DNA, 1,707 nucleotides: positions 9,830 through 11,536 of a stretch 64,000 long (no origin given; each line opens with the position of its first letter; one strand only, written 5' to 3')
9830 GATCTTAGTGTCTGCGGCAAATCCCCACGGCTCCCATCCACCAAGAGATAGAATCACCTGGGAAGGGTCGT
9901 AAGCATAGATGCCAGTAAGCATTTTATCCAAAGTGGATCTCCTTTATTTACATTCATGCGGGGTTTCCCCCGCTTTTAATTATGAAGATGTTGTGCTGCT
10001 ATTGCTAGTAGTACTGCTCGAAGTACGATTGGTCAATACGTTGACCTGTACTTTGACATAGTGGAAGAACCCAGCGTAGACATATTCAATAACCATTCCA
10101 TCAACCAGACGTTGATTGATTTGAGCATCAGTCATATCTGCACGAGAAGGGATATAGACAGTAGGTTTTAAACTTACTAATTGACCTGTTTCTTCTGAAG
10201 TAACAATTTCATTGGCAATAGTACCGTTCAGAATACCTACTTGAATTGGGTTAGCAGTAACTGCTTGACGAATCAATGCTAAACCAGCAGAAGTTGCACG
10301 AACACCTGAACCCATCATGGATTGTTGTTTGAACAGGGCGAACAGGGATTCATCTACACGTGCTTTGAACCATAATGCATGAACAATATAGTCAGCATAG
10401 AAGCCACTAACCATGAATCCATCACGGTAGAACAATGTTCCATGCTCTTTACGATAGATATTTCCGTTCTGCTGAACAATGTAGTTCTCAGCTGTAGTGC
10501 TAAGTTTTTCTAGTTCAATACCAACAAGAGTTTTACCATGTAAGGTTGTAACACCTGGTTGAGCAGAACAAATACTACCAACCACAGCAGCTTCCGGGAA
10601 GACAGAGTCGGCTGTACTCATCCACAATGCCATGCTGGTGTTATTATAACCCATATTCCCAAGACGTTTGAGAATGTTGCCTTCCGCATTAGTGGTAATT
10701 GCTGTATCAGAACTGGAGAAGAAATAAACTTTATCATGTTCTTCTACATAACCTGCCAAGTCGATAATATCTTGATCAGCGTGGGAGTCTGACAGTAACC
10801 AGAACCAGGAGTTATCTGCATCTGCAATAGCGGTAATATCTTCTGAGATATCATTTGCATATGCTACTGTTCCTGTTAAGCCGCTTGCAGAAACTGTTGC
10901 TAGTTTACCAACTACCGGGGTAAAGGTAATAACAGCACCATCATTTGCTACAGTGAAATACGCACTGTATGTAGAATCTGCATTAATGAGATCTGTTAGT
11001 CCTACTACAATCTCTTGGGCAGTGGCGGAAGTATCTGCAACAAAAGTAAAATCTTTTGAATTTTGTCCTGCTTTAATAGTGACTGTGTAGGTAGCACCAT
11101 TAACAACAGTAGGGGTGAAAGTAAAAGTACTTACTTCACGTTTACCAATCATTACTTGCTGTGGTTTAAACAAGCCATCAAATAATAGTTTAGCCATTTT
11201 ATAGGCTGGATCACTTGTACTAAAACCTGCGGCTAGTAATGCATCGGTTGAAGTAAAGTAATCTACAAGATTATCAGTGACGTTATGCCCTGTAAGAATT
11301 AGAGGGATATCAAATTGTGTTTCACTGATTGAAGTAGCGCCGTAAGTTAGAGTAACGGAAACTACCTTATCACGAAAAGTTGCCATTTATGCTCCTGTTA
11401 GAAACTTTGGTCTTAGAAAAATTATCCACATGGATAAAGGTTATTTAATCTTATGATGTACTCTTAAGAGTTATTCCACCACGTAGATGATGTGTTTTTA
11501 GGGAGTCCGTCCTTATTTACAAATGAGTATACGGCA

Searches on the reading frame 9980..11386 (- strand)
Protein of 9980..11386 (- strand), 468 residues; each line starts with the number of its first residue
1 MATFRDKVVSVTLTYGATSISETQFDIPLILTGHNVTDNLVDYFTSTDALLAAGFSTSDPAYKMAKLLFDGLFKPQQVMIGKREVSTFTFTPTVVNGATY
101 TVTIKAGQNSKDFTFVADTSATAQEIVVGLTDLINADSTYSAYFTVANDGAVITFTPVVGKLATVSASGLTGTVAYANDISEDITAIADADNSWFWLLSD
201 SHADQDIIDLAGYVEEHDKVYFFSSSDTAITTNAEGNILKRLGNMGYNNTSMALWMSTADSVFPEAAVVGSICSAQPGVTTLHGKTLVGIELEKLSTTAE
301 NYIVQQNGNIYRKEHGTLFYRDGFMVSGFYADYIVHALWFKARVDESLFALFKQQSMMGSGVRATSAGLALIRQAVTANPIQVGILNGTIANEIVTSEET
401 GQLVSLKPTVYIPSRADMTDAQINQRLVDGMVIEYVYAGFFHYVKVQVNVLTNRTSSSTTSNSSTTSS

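Call 64: search_dna_similar(query=window:9980-11386:-, collection=phages, mode=protein, max_rows=60, rows=spread)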
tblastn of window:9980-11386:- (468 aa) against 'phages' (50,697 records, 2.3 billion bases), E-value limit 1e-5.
Records with a match: 1174; places in all: 1176; records where one place covers at least 80% of the query: 668.
Best place of each record, by identity: >=99% 2; 95-99% 2; 80-90% 56; 60-80% 73; <60% 1041.
By first word of the organism name: Escherichia 340; Pseudomonas 230; Rheinheimera 115; Vibrio 111; Salmonella 94; Klebsiella 39; Erwinia 39; Campylobacter 23; Shigella 23; Aeromonas 17; and 31 more.
By host as written in the record: - 145; Rheinheimera sp. BAL341 115; Escherichia coli 99; Pseudomonas aeruginosa 72; Escherichia coli K-12 MG1655 50; Pseudomonas aeruginosa PAO1 26; Campylobacter jejuni 21; Escherichia coli O157:H7 20; and 283 more.
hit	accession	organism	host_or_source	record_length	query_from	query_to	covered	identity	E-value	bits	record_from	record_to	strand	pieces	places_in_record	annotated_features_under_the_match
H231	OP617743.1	Klebsiella phage KP13-26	Klebsiella pneumoniae KP13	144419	1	451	96%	99.6%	0e+0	918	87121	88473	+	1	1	hypothetical protein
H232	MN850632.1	Escherichia phage alia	Escherichia coli K-12 MG1655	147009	1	451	96%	81.8%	0e+0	771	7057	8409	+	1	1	putative structural protein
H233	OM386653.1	Escherichia phage vB_EcoM_ESCO8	Escherichia coli APEC BEN3573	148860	1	451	96%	81.8%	0e+0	770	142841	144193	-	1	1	tail sheath protein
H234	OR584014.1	Pseudomonas phage PsgM04F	Pseudomonas coronafaciens pv. garcae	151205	1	451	96%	73.8%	0e+0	700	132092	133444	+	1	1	tail sheath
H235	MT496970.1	Escherichia phage Mt1B1_P17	Escherichia coli Mt1B1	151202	1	451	96%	72.1%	0e+0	686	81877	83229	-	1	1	hypothetical protein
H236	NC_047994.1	Klebsiella phage ZCKP1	Klebsiella pneumoniae KP/01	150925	1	451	96%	72.1%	0e+0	686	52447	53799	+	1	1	tail sheath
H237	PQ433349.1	Escherichia phage vB_Ec-G1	Escherichia coli 5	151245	1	451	96%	72.1%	0e+0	686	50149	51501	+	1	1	tail sheath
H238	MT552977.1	Pectobacterium phage POP18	Pectobacterium carotovorum subsp. ...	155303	1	451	96%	30.7%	2e-54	202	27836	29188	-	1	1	record has no annotation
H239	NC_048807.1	Erwinia phage pEp_SNUABM_01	Erwinia pyrifoliae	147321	4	451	96%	29.5%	4e-47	180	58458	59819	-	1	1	tail sheath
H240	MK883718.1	Escherichia phage vB_EcoM-ECP32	Escherichia coli NCCP 13930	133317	4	451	96%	29.1%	2e-44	172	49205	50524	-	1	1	tail sheath protein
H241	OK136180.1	Escherichia phage 18-1-2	marmot respiratory tract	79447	4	451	96%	29.0%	2e-49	187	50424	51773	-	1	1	structural protein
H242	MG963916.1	Escherichia phage PDX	Escherichia coli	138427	4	451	96%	28.9%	4e-46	177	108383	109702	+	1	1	sheath protein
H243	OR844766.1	Escherichia phage ECO111 5-P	Escherichia coli O111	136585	4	451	96%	28.9%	4e-45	174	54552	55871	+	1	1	record has no annotation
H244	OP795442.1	Escherichia phage A7_1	Escherichia coli str. K-12 substr. ...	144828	4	451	96%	28.7%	3e-49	187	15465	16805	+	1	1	structural protein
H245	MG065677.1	Campylobacter phage A13b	Campylobacter jejuni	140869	4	451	96%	28.6%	1e-44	173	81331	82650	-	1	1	record has no annotation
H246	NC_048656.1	Klebsiella phage vB_KpnM_BIS47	Klebsiella pneumoniae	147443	4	451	96%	28.5%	1e-48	185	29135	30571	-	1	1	tail sheath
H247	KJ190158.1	Escherichia phage FFH2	Escherichia coli O157:H7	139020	4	451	96%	28.4%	2e-44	172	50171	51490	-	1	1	tail sheath protein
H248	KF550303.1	Escherichia phage 4MG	Escherichia coli K-12 subsr. MG1655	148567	4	451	96%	28.1%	3e-45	175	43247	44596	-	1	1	tail sheath protein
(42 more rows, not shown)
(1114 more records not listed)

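Call 65: get_annotated_region(hit=H232, flank=250)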
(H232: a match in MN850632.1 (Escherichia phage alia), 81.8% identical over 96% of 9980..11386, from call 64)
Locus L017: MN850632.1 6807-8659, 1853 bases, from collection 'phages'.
description: Escherichia phage alia, complete genome.
organism: Escherichia phage alia (NCBI taxid 2696379)
taxonomy: Viruses; Duplodnaviria; Heunggongvirae; Uroviricota; Caudoviricetes; Stephanstirmvirinae; Justusliebigvirus; Justusliebigvirus alia
host: Escherichia coli K-12 MG1655; source: wastewater; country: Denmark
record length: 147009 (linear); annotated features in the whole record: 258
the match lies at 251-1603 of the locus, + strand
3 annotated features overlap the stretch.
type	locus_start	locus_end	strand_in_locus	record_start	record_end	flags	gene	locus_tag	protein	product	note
CDS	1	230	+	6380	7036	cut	-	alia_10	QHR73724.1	hypothetical protein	PVOGs: VOG5266; Hypothetical protein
CDS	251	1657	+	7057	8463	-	-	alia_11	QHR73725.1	putative structural protein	PVOGs: VOG1352; putative structural protein [Escherichia phage phAPEC8]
CDS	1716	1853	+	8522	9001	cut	-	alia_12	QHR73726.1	putative structural protein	PVOGs: VOG4765; putative structural protein [Escherichia phage phAPEC8]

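Call 66: get_annotated_region(hit=H236, flank=250)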
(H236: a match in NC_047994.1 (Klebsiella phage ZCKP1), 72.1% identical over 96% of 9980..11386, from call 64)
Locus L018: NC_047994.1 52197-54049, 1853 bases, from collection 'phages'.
description: Klebsiella phage ZCKP1, complete genome.
organism: Klebsiella phage ZCKP1 (NCBI taxid 2201417)
taxonomy: Viruses; Duplodnaviria; Heunggongvirae; Uroviricota; Caudoviricetes; Stephanstirmvirinae; Phapecoctavirus; Klebsiella virus ZCKP1
host: Klebsiella pneumoniae KP/01; source: freshwater; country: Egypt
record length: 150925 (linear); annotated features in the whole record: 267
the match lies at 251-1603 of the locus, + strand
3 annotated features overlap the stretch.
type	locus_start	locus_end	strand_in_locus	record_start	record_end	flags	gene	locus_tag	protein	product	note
CDS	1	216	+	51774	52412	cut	-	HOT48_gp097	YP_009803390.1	hypothetical protein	-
CDS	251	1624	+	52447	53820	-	-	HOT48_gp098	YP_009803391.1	tail sheath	-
CDS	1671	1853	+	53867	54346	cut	-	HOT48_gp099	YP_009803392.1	virion structural protein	-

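Call 67: get_annotated_region(hit=H234, flank=250)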
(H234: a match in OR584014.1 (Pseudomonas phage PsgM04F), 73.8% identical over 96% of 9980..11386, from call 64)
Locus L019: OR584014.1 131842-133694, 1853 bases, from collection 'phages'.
description: Pseudomonas phage PsgM04F, complete genome.
organism: Pseudomonas phage PsgM04F (NCBI taxid 3088886)
taxonomy: Viruses; Duplodnaviria; Heunggongvirae; Uroviricota; Caudoviricetes
host: Pseudomonas coronafaciens pv. garcae; source: psg-contaminated coffee plant leaves; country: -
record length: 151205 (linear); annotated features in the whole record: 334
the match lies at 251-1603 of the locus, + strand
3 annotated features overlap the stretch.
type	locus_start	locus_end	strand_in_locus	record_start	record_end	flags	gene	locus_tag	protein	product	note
CDS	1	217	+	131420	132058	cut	-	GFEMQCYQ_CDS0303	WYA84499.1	hypothetical protein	-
CDS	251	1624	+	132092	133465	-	-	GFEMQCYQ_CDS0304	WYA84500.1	tail sheath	-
CDS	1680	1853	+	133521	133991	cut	-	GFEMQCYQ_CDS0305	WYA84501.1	virion structural protein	-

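Call 68: get_annotated_region(hit=H247, flank=250)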
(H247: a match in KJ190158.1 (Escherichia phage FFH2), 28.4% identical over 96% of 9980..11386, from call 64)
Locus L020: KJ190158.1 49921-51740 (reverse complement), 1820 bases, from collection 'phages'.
description: Escherichia phage vB_EcoM_FFH2, complete genome.
organism: Escherichia phage FFH2 (NCBI taxid 1446490)
taxonomy: Viruses; Duplodnaviria; Heunggongvirae; Uroviricota; Caudoviricetes; Vequintavirinae; Vequintavirus; Vequintavirus FFH2
host: Escherichia coli O157:H7; source: -; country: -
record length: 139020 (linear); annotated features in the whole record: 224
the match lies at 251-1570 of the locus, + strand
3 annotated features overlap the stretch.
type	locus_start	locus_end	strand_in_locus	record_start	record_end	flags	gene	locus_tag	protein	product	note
CDS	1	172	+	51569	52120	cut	-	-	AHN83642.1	hypothetical protein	ORF54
CDS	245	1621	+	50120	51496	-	-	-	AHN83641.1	tail sheath protein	ORF53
CDS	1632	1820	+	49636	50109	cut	-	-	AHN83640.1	tail tube protein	ORF52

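Call 69: get_annotated_region(hit=H246, flank=250)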
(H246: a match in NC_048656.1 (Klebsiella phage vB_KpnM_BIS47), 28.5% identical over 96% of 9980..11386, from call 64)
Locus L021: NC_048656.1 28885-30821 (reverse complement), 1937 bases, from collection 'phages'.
description: Klebsiella phage vB_KpnM_BIS47, complete genome.
organism: Klebsiella phage vB_KpnM_BIS47 (NCBI taxid 1907784)
taxonomy: Viruses; Duplodnaviria; Heunggongvirae; Uroviricota; Caudoviricetes; Vequintavirinae; Mydovirus; Mydovirus BIS47
host: Klebsiella pneumoniae; source: wastewater; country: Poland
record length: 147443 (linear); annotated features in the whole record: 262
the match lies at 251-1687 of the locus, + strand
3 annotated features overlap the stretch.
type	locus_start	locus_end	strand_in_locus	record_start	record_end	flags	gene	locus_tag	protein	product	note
CDS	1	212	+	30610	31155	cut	-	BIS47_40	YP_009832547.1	hypothetical protein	-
CDS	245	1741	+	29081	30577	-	-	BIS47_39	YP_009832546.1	tail sheath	-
CDS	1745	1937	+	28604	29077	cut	-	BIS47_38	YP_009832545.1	virion structural protein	-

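Call 70: get_annotated_region(hit=H248, flank=250)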
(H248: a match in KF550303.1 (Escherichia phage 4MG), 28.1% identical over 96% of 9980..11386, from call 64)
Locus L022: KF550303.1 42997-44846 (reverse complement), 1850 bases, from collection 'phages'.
description: Enterobacteria phage 4MG, complete genome.
organism: Escherichia phage 4MG (NCBI taxid 1391428)
taxonomy: Viruses; Duplodnaviria; Heunggongvirae; Uroviricota; Caudoviricetes; Vequintavirinae; Seunavirus; Seunavirus 4MG
host: Escherichia coli K-12 subsr. MG1655; source: -; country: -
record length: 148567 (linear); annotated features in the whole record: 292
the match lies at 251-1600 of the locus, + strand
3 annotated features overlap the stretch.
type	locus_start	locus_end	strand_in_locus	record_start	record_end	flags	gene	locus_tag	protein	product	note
CDS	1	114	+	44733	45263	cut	-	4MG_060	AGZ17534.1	hyphothetical protein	-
CDS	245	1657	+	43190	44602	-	-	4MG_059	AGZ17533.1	tail sheath protein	-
CDS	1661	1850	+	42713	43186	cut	-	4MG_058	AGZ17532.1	tail tube protein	-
